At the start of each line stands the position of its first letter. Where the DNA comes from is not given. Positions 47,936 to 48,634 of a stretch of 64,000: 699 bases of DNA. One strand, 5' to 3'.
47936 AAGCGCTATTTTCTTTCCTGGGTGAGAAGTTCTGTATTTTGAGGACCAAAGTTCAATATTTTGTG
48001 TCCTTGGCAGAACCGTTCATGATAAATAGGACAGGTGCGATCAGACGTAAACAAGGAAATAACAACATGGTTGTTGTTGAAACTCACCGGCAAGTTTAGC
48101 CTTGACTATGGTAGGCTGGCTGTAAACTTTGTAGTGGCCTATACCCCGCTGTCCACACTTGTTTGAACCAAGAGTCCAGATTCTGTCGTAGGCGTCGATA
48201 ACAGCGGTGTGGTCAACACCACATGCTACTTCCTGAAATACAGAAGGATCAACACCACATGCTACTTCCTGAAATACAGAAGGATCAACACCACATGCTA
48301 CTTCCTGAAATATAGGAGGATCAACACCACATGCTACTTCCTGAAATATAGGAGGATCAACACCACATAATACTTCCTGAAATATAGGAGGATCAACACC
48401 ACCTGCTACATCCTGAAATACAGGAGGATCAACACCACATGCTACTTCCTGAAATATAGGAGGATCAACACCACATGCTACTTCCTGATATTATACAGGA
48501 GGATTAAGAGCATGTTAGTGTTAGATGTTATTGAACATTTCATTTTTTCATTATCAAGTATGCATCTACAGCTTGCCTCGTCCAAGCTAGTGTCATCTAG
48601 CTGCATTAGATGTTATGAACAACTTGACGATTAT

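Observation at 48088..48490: In-frame, stop-free 36-bp minisatellite that reiterates the acceptor and first 12 codons of a NEK RCC1 exon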

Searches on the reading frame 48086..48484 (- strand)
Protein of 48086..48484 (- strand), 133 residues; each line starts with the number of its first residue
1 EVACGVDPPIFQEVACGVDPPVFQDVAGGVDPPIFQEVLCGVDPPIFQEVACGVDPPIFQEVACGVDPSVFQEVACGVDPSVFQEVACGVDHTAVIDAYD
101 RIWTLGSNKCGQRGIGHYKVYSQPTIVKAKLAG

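Call 17: search_protein_families(library=pfam, max_evalue=0.01, proteins=[window:48086-48484:-])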
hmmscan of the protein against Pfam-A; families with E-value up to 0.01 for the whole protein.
seq(133 aa): 2 families
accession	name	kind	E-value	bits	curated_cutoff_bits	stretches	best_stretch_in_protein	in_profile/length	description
PF25390.1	WD40_RLD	-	2.8e-08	33.9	150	1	81-130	195-244/363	RCC1-like domain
PF13540.12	RCC1_2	-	0.00041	20.5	22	1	85-112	3-30/30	Regulator of chromosome condensation (RCC1) repeat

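Call 34: search_protein_representatives(protein=window:48089-48484:-)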
Query: 132 residues. Proteins with E-value up to 0.001 (for the whole library): 12307; up to 1e-10: 2277; up to 1e-30: 57. The best 150 are listed.
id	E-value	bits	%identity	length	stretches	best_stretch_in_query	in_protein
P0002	2.5e-84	296.7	33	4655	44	82-118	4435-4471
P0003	9.7e-71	252.6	41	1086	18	84-124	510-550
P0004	6.1e-54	198.1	31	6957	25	2-97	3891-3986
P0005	3.3e-51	189.2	36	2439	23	78-129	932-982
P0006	6.6e-51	188.3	35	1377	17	82-117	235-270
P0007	8.0e-45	168.5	41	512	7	84-128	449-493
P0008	1.8e-44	167.4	32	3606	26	85-127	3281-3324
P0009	1.0e-42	161.7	35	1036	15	81-125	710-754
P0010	1.1e-42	161.6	32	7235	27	84-125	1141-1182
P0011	3.7e-40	153.4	39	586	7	75-128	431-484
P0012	4.7e-40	153.1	30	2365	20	78-125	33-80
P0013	2.2e-39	150.9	36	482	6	84-128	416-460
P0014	9.2e-38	145.6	36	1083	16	76-117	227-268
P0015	9.9e-38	145.5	32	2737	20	73-127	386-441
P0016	1.1e-37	145.3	36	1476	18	83-124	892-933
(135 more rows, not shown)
